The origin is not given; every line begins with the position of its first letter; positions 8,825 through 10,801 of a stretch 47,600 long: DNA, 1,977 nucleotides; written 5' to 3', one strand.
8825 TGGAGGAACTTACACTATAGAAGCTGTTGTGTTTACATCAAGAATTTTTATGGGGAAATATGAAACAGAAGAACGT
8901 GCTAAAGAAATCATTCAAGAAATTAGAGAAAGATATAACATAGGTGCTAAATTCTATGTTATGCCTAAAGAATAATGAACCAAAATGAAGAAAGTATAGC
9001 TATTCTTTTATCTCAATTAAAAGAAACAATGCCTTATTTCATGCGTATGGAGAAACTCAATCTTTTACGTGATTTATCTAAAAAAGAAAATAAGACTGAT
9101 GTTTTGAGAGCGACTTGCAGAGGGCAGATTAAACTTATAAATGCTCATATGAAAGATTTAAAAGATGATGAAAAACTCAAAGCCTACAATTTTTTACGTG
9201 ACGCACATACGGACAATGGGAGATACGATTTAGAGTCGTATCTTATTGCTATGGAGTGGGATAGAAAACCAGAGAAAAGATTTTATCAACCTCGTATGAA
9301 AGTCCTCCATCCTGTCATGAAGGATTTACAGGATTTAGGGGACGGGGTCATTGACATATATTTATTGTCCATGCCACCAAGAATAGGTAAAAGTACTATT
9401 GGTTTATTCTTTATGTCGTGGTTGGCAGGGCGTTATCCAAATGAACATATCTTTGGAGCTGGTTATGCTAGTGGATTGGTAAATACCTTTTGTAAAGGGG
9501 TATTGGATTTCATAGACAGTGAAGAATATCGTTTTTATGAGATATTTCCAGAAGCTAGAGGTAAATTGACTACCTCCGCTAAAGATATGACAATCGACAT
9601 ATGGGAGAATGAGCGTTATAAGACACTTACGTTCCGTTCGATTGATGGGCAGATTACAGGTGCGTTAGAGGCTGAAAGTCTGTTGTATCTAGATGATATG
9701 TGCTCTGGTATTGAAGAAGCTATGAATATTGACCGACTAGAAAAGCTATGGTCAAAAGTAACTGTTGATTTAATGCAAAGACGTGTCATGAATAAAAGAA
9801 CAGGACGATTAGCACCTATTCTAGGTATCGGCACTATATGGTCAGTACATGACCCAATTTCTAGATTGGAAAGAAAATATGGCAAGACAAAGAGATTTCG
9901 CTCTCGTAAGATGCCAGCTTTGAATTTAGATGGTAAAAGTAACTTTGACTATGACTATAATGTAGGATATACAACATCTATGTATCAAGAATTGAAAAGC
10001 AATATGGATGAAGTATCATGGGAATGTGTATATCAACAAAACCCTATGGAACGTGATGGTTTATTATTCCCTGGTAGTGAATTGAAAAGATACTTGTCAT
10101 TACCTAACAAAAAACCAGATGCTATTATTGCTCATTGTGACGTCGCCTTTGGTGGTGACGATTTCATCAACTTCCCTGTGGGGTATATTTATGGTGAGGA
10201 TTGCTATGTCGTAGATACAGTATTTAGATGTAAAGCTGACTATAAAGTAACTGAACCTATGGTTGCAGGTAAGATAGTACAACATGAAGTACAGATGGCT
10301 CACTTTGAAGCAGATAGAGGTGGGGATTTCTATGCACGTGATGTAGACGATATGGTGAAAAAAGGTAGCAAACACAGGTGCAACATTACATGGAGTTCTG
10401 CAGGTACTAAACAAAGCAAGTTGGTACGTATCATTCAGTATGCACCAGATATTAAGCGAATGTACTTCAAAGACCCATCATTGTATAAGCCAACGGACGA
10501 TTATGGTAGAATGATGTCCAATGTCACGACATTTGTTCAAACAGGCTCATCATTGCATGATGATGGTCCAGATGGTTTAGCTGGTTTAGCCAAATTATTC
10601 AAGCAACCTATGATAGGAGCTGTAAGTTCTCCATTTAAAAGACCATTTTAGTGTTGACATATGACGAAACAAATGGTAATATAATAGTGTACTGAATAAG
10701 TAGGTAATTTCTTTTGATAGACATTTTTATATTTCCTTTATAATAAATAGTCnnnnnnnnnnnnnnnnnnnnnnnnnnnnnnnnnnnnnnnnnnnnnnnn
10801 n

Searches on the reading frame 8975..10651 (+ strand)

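Call 87: search_protein_families(library=phrogs, proteins=[window:8975-10651:+], max_evalue=0.0001)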
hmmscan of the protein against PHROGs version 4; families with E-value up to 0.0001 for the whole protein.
window:8975-10651:+ (558 aa): 4 families
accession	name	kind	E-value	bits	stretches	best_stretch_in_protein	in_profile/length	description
phrog_38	-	head and packaging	7.7e-56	191.2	1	22-551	215-712/760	terminase large subunit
phrog_30251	-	head and packaging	1.6e-30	107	1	102-530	31-448/799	terminase large subunit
phrog_4758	-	head and packaging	2.1e-18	67.5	1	94-320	27-240/243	terminase large subunit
phrog_5573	-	head and packaging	3.1e-14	54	1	304-541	8-233/250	terminase large subunit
